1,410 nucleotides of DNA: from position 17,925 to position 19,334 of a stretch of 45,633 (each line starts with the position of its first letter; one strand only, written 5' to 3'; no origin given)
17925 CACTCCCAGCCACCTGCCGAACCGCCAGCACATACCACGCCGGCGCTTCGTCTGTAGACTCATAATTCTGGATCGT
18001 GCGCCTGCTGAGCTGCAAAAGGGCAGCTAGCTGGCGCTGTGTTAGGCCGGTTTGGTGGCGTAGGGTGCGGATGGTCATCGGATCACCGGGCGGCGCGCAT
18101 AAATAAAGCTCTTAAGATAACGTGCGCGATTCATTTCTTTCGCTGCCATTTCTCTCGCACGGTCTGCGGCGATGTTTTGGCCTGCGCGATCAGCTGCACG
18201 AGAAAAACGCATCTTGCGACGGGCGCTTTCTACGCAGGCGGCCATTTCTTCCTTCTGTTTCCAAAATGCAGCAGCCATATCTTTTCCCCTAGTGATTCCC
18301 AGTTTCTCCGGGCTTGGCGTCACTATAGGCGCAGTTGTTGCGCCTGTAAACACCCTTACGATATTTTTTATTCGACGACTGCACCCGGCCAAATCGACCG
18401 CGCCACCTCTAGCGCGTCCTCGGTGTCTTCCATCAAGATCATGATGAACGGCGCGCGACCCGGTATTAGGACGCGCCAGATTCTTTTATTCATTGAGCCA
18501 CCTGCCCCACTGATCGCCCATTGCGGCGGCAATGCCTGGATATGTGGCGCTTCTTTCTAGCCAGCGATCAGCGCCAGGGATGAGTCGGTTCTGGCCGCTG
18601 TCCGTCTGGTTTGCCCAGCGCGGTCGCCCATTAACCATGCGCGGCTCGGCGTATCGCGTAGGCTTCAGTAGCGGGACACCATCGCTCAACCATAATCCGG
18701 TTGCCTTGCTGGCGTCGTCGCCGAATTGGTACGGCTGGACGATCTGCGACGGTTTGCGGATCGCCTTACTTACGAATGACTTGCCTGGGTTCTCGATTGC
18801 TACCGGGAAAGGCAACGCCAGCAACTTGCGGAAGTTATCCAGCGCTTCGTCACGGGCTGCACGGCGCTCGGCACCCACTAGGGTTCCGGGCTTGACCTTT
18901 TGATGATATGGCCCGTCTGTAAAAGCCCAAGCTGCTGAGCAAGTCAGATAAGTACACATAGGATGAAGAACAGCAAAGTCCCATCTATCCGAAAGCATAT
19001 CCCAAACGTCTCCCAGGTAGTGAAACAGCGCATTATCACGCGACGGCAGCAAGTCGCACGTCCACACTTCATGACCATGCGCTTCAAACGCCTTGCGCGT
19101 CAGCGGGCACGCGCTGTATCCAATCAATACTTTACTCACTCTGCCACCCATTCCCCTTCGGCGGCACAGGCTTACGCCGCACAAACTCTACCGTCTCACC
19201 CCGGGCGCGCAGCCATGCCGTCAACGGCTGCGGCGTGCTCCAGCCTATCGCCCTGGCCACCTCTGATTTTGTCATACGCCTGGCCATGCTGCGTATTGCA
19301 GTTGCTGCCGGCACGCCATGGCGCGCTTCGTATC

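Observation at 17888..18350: Self-contained promoter / 67-aa ORF / 55-aa HTH / terminator cassette with an acr-aca-like layout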

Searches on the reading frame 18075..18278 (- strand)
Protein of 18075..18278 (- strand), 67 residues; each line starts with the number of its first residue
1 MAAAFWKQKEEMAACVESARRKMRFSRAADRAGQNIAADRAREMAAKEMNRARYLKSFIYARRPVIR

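Call 7: search_protein_families(library=pfam, proteins=[window:18075-18278:-], max_evalue=0.1)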
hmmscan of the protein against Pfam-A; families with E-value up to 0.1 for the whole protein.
window:18075-18278:- (67 aa): 0 families

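Call 9: search_protein_families(library=phrogs, proteins=[window:18075-18278:-], max_evalue=0.01)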
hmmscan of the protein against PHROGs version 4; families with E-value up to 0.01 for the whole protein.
window:18075-18278:- (67 aa): 0 families

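Call 10: search_protein_families(library=ncbifam, proteins=[window:18075-18278:-], max_evalue=0.01)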
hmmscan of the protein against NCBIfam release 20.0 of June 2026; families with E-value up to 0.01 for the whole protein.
window:18075-18278:- (67 aa): 0 families

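Call 11: find_homologous_proteins(query=window:18078-18278:-, max_evalue=0.01)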
Query window:18078-18278:- (67 aa): 4 proteins with E <= 0.01 among 4 candidates.
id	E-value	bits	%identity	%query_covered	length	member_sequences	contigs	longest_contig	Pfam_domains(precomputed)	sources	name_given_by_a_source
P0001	3.4e-33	129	100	100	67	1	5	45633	-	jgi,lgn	jgi:hypothetical protein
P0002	2.7e-22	95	77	97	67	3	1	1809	-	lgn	-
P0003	1.3e-21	93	77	96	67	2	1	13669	-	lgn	-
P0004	4.7e-21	91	73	99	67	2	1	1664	-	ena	-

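Call 13: find_encoding_contigs(protein=P0003, flank=8000)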
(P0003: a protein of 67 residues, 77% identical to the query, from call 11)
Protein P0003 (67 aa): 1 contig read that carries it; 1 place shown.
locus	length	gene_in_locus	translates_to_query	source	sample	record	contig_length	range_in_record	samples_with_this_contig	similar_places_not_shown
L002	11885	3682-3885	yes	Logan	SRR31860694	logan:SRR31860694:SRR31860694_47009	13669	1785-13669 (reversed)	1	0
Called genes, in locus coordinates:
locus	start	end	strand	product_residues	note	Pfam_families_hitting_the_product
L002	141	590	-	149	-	PF05866:RusA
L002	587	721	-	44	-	-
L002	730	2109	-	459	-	PF00772:DnaB, PF13481:AAA_25, PF03796:DnaB_C, PF06745:ATPase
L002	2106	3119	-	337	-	-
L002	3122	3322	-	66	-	-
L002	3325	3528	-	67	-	PF01381:HTH_3 (weak), PF13443:HTH_26, PF13560:HTH_31 (weak)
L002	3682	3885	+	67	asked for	-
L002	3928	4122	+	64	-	-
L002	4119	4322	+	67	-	-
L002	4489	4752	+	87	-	-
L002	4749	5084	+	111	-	-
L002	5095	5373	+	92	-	-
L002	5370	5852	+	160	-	-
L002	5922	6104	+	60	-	-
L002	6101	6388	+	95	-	-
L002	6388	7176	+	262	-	PF12705:PDDEXK_1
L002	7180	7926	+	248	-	-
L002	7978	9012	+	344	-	PF09397:FtsK_gamma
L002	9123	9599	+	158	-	PF11672:DUF3268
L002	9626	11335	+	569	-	PF13476:AAA_23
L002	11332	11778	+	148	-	-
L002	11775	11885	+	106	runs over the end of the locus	PF14359:DUF4406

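Call 15: find_encoding_contigs(protein=P0001, flank=3000)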
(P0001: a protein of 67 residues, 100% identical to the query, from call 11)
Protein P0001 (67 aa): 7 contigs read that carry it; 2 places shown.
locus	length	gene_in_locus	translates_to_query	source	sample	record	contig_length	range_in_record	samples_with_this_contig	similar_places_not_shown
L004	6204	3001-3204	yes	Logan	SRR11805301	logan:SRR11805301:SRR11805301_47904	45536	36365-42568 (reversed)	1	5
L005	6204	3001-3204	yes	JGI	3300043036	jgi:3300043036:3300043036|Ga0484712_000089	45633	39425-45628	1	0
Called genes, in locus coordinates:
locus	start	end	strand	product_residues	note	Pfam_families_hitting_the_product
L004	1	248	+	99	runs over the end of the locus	-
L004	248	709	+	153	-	-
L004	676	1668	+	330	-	PF24886:DUF7740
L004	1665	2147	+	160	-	-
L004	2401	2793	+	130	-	-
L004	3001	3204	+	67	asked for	-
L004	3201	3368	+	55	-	PF13560:HTH_31, PF20432:Xre-like-HTH (faint), PF01381:HTH_3 (weak)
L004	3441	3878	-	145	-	PF11351:GTA_holin_3TM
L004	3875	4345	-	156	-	PF05838:Glyco_hydro_108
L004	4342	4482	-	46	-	-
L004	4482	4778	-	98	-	PF26346:Plectin_PPL (weak)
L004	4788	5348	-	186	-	PF24027:DUF7338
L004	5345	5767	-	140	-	-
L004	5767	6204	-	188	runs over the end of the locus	-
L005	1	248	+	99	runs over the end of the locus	-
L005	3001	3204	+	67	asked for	-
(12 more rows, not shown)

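Call 22: find_encoding_contigs(protein=P0002, flank=3000)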
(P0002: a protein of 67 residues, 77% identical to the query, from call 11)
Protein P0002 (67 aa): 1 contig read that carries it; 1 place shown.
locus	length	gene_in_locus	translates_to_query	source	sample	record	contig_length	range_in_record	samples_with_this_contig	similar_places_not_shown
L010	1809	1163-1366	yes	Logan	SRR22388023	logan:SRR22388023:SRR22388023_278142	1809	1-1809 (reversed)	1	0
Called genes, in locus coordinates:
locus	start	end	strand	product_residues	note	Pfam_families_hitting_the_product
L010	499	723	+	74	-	-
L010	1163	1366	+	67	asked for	-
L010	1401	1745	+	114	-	-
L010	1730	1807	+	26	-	?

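Call 23: find_encoding_contigs(protein=P0004, flank=3000)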
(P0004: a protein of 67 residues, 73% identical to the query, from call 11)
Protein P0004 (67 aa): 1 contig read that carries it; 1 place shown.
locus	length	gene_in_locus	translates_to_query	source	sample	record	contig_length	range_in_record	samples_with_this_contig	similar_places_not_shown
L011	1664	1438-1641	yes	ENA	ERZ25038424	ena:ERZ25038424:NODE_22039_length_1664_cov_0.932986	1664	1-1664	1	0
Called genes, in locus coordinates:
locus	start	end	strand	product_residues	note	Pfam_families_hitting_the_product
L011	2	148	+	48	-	?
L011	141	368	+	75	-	-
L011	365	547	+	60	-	-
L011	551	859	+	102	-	-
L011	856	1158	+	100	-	-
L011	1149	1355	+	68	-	-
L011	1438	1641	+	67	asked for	-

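Call 29: search_protein_families(library=pfam, proteins=[window:18078-18278:-], max_evalue=1)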
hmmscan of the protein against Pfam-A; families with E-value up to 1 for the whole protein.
seq(67 aa): 0 families

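Call 33: search_solved_structures(query=window:18078-18278:-, max_evalue=10)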
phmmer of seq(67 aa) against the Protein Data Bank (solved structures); distinct sequences matched with E-value up to 10: 0.

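Call 45: find_related_loci(query=A2, collection=viral_contigs, flank=5000)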
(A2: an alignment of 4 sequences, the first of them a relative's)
Query A2 (67 aa) in viral_contigs; peptide patterns used: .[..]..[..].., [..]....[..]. (x = any residue, [..] = any of these).
197 stretches matched a pattern, but none encodes a relative of the query by tblastn (E <= 1e-3).

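Call 57: predict_structure(alignment_id=A2)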
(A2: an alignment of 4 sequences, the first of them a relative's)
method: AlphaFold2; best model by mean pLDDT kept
length: 67 residues; sequences in the alignment: 4
mean_pLDDT: 90.5   pTM: 0.70
mean pLDDT of the five models: 90.5, 86.7, 83.3, 78.5, 74.6
residues with pLDDT >= 90: 51; 70-90: 11; 50-70: 5; < 50: 0
segments of 3 or more residues with pLDDT < 50: none
pLDDT, mean of each block of 10 residues (from residue 1): 82 96 96 95 96 92 70
secondary structure, 60 per line:
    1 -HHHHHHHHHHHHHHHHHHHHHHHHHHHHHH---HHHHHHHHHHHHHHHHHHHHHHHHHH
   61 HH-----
elements in order: H2-31 H35-62

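Call 60: search_protein_representatives(alignment_id=A2)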
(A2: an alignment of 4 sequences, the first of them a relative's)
Query: 4 sequences, 67 profile positions. Proteins with E-value up to 0.001 (for the whole library): 6; up to 1e-10: 2; up to 1e-30: 1. The best 6 are listed.
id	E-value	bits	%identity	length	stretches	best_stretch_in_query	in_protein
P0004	4.6e-37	142.3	-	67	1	1-66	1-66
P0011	2.0e-12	63.3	-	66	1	1-66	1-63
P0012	3.9e-10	56.0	-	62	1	1-57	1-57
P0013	1.2e-07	48.0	-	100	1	1-63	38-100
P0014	1.8e-07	47.4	-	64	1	1-66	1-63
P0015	2.8e-05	40.4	-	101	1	1-52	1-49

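Call 62: fold_search(model_id=the predicted structure, library=pdb)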
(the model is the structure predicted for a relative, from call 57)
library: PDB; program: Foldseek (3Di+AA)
matches with E <= 10: 366; with E <= 0.001: 0
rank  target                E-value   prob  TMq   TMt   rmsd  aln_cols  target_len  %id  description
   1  4di0_B                1.2e-01  1.00  0.85  0.41   0.7        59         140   27  The structure of Rubrerythrin from Burkholderia pseudomallei (released 2012-02-08)
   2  8fxd_5                1.7e-01  1.00  0.85  0.42   0.8        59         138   27  Rubrerythrin from B. pseudomallei: manganese-bound (released 2024-02-07)
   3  4di0_A                2.8e-01  1.00  0.80  0.39   0.7        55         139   29  The structure of Rubrerythrin from Burkholderia pseudomallei (released 2012-02-08)
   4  7ppt_B                3.2e-01  1.00  0.81  0.39   0.6        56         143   25  Structure of diFe-Sulerythrin at 0.26 MGy total absorbed dose (released 2022-06-08)
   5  9onr_A                4.0e-01  1.00  0.85  0.42   0.7        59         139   25  rubrerythrin- E53A E124A (released 2025-06-25)
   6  7o91_C                4.0e-01  1.00  0.82  0.39   0.7        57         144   24  diMn-sulerythrin (released 2021-12-01)
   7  7o99_A                4.3e-01  1.00  0.82  0.40   0.7        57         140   24  diMn-sulerythrin (released 2021-12-01)
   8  7o8d_B                4.5e-01  1.00  0.82  0.39   0.7        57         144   24  diFe-sulerythrin oxidised by H2O2 (released 2021-12-01)
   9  7o93_A                4.5e-01  1.00  0.82  0.39   0.7        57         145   24  diMn-sulerythrin (released 2021-12-01)
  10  7ppt_A                4.8e-01  1.00  0.82  0.39   0.7        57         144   24  Structure of diFe-Sulerythrin at 0.26 MGy total absorbed dose (released 2022-06-08)
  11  7o93_B                4.8e-01  1.00  0.81  0.39   0.7        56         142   25  diMn-sulerythrin (released 2021-12-01)
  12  7o90_B                5.1e-01  1.00  0.81  0.39   0.6        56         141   25  Mono-Fe-sulerythrin (released 2021-12-01)
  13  7o91_B                5.4e-01  1.00  0.82  0.40   0.7        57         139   24  diMn-sulerythrin (released 2021-12-01)
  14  7o91_A                5.4e-01  1.00  0.82  0.38   0.7        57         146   24  diMn-sulerythrin (released 2021-12-01)
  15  1j30_B                5.8e-01  1.00  0.83  0.41   0.6        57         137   24  The crystal structure of sulerythrin, a rubrerythrin-like protein from a strictly aerobic and thermoacidiphilic archae (released 2003-10-14)
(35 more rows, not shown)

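Call 65: fold_search(model_id=the predicted structure, library=viral)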
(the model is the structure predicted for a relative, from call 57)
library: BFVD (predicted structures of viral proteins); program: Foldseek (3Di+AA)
matches with E <= 10: 417; with E <= 0.001: 0
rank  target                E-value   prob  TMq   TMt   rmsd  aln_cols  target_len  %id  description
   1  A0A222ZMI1            3.3e-02  1.00  0.85  0.69   3.1        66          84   23  (no name in the UniProt tables at hand)
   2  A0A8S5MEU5            9.3e-02  1.00  0.85  0.11   0.8        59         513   19  Dlp-2, four-helix bundle, metal transport.46A [Siphoviridae sp. ctYh54]
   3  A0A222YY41            1.1e-01  1.00  0.76  0.45   0.4        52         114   25  Uncharacterized protein [Mycobacterium phage MyraDee]
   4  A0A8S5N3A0            1.9e-01  1.00  0.86  0.80   0.7        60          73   17  Uncharacterized protein [Podoviridae sp. ctzMH52]
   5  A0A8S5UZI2            2.2e-01  1.00  0.82  0.52   1.5        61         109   20  Encapsulin [Siphoviridae sp. ctJT77]
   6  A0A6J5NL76            2.2e-01  1.00  0.75  0.18   3.3        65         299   26  Uncharacterized protein [uncultured Caudovirales phage]
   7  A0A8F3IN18            2.9e-01  1.00  0.83  0.61   0.6        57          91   21  (no name in the UniProt tables at hand)
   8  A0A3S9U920            2.9e-01  1.00  0.71  0.68   1.2        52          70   27  Uncharacterized protein [Streptomyces phage Hiyaa]
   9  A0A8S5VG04            3.5e-01  1.00  0.86  0.59   0.6        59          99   20  Uncharacterized protein [Podoviridae sp. ct6BA50]
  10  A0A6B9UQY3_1          4.2e-01  1.00  0.84  0.06   1.9        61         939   16  (no name in the UniProt tables at hand)
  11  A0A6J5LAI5            4.5e-01  1.00  0.65  0.47   0.4        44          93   30  Uncharacterized protein [uncultured Caudovirales phage]
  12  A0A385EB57            4.8e-01  1.00  0.80  0.59   2.8        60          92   18  Uncharacterized protein [Caulobacter phage CcrBL10]
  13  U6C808                5.1e-01  1.00  0.79  0.91   0.5        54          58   17  Tetratricopeptide repeat protein [Ralstonia phage RSK1]
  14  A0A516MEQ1            5.4e-01  1.00  0.89  0.48   0.6        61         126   10  (no name in the UniProt tables at hand)
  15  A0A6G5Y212            5.4e-01  1.00  0.72  0.94   0.4        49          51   10  (no name in the UniProt tables at hand)
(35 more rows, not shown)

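Call 67: find_related_loci(query=A3, collection=viral_contigs, flank=4000)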
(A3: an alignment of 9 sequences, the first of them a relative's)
Query A3 (67 aa) in viral_contigs; peptide patterns used: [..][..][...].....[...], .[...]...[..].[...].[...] (x = any residue, [..] = any of these).
168 stretches matched a pattern, but none encodes a relative of the query by tblastn (E <= 1e-3).

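Call 68: find_homologous_proteins(query=A3, max_evalue=0.01)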
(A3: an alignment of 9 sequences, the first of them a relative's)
Query A3 (9 sequences) (67 aa, profile of the alignment): 16 proteins with E <= 0.01 among 775 candidates.
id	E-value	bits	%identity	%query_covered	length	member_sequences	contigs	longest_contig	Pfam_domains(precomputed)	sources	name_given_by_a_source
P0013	5.7e-45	169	46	94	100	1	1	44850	-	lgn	-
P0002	1.0e-27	114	77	97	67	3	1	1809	-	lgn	-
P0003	1.9e-27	113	77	96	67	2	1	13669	-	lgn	-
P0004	1.6e-26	110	73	99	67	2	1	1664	-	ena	-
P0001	6.0e-26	108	100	100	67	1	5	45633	-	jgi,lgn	jgi:hypothetical protein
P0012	9.9e-24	101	48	84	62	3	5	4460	-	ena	-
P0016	2.2e-23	100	70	96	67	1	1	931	-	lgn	-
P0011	1.2e-22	98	51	100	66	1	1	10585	-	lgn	-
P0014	2.8e-19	87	49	88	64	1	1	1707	-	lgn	-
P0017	5.4e-19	86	52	100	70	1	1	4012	-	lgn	-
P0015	3.1e-18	83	54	78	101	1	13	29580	-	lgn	-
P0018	2.8e-17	80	49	97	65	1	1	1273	-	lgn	-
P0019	2.3e-16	77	45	96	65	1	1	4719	-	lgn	-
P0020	2.4e-14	71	56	78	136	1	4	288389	-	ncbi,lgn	-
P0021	1.2e-6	46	55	43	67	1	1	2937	-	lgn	-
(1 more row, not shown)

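Call 69: find_encoding_contigs(protein=P0020, flank=6000, max_places=3)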
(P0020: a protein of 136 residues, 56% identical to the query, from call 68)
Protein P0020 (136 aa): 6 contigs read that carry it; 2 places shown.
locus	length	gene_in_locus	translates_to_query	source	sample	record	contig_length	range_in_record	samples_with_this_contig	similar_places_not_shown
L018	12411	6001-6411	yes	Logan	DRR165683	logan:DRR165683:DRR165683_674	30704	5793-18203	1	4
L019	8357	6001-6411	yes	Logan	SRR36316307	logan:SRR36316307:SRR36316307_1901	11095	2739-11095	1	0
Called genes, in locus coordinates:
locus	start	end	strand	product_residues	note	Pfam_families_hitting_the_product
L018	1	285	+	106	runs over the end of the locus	-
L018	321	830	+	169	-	-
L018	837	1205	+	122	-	-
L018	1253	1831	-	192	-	-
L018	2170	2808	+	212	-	PF20066:Glyoxalase_8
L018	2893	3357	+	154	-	-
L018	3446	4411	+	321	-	-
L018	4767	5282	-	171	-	-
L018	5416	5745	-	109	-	PF19925:DUF6388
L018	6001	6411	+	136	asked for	-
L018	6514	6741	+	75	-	-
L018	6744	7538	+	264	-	-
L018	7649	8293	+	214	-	-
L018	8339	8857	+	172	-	-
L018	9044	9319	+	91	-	-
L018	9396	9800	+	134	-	-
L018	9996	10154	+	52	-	-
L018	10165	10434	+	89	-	-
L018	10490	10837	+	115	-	-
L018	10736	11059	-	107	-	-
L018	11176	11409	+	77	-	-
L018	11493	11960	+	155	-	-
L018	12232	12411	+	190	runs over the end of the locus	-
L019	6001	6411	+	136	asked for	-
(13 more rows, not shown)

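Call 70: find_encoding_contigs(protein=P0013, flank=6000, max_places=2)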
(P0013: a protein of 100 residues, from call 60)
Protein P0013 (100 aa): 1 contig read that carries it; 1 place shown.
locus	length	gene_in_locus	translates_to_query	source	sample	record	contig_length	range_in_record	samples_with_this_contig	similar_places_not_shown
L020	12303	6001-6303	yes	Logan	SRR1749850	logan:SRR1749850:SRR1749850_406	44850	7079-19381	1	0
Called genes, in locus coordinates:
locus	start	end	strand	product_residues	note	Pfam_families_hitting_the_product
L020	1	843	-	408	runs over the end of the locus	PF04466:Terminase_3, PF03237:Terminase_6N, PF17288:Terminase_3C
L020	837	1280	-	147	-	PF16677:GP3_package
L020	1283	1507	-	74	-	-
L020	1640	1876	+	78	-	-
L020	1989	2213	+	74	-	-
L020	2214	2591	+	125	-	-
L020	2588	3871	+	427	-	PF13481:AAA_25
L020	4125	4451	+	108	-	-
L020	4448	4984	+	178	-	PF13392:HNH_3 (weak)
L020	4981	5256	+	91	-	PF27050:Phage_P22_Y8K6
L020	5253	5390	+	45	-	-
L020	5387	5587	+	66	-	-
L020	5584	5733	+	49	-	-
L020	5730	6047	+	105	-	-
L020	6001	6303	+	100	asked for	-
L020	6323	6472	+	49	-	-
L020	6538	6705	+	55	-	-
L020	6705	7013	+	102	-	-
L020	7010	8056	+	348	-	-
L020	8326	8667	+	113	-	-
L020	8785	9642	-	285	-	PF01807:Zn_ribbon_DnaG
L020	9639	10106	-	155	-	PF14549:P22_Cro (faint), PF15943:YdaS_toxin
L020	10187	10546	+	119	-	-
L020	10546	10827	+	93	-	PF26207:Phage_phiTE_015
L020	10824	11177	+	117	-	-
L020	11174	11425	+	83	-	-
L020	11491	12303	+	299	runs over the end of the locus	PF17762:HTH_ParB (weak)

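Call 108: search_protein_families(library=pfam, proteins=[L020:6323-6472:+, L020:6538-6705:+, L020:6705-7013:+, L002:3928-4122:+, L002:4119-4322:+, L002:4489-4752:+, L010:1401-1745:+, L018:6514-6741:+, L002:3325-3528:-, L011:1149-1355:+], max_evalue=0.01)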
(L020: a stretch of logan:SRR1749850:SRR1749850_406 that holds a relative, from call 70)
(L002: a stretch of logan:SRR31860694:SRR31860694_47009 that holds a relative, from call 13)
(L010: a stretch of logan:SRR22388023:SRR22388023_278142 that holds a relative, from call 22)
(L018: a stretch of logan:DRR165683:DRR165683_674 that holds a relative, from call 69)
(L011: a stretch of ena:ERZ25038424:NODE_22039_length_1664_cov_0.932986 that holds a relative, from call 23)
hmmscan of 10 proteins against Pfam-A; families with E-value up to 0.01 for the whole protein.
L020:6323-6472:+ (49 aa): 0 families

L020:6538-6705:+ (55 aa): 0 families

L020:6705-7013:+ (102 aa): 1 family
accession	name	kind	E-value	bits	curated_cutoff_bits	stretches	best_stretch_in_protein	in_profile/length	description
PF04849.18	HAP1_N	-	0.0096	15.6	33.9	0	31-65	149-183/307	HAP1 N-terminal conserved region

L002:3928-4122:+ (64 aa): 0 families

L002:4119-4322:+ (67 aa): 0 families

L002:4489-4752:+ (87 aa): 0 families

L010:1401-1745:+ (114 aa): 0 families

L018:6514-6741:+ (75 aa): 0 families

L002:3325-3528:- (67 aa): 4 families
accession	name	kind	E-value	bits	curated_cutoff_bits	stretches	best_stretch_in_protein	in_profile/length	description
PF13443.12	HTH_26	-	2.6e-08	34.4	22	1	9-62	4-58/63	Cro/C1-type HTH DNA-binding domain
PF01381.28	HTH_3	-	2.1e-06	28.1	23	1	13-61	7-55/55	Helix-turn-helix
PF13560.12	HTH_31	-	1.6e-05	25.5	27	1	18-61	17-61/64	Helix-turn-helix domain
PF20317.4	HTH_60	-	0.0049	17.6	24.1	1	2-54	5-57/140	Helix-turn-helix domain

L011:1149-1355:+ (68 aa): 0 families

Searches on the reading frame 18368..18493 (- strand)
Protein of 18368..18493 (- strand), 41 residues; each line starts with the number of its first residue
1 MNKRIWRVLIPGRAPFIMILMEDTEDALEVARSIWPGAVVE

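Call 9: search_protein_families(library=phrogs, proteins=[window:18368-18493:-], max_evalue=0.01)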
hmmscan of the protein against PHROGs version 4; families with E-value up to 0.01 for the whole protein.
window:18368-18493:- (41 aa): 1 family
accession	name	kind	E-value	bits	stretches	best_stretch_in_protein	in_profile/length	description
phrog_8532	-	unknown function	6.3e-12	46.1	1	3-41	2-38/39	-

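Call 10: search_protein_families(library=ncbifam, proteins=[window:18368-18493:-], max_evalue=0.01)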
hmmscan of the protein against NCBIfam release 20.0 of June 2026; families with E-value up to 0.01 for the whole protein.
window:18368-18493:- (41 aa): 0 families

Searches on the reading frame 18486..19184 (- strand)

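Call 7: search_protein_families(library=pfam, proteins=[window:18486-19184:-], max_evalue=0.1)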
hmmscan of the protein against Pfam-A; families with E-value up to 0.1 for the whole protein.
window:18486-19184:- (232 aa): 0 families

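Call 9: search_protein_families(library=phrogs, proteins=[window:18486-19184:-], max_evalue=0.01)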
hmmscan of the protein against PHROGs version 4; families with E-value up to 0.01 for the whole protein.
window:18486-19184:- (232 aa): 2 families
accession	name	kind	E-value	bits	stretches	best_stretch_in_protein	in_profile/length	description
phrog_757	-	other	6.9e-46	157.3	1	17-231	15-223/247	DNA methyltransferase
phrog_27471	-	unknown function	2.8e-24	86.1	1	128-227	8-93/93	-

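Call 10: search_protein_families(library=ncbifam, proteins=[window:18486-19184:-], max_evalue=0.01)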
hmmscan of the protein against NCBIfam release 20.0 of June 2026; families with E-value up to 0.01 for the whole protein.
window:18486-19184:- (232 aa): 0 families
